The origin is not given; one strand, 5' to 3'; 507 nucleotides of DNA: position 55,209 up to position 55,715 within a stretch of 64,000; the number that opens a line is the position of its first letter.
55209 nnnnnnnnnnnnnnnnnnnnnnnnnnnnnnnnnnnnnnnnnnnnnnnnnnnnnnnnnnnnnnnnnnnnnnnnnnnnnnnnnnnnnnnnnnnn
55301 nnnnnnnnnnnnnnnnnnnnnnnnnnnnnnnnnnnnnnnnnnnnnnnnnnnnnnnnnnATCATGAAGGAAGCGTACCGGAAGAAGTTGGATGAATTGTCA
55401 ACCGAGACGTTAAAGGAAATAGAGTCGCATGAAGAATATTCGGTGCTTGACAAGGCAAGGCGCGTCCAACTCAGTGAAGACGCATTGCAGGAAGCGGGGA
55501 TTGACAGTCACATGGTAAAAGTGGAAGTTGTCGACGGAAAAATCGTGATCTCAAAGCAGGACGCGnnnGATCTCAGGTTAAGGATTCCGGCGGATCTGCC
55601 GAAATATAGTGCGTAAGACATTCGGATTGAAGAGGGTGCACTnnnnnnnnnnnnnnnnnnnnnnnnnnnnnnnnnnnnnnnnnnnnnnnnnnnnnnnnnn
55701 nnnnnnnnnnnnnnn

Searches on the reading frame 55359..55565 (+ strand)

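Call 81: search_protein_families(library=pfam, proteins=[window:55359-55565:+], max_evalue=10)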
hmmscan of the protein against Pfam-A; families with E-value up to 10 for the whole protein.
window:55359-55565:+ (69 aa): 2 families
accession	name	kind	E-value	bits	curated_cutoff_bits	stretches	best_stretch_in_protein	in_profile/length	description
PF09435.16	DUF2015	-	0.089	13.6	27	1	6-51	25-68/79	Fungal protein of unknown function (DUF2015)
PF19155.6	DUF5837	-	0.34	11.6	25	1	37-55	28-47/63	Family of unknown function (DUF5837)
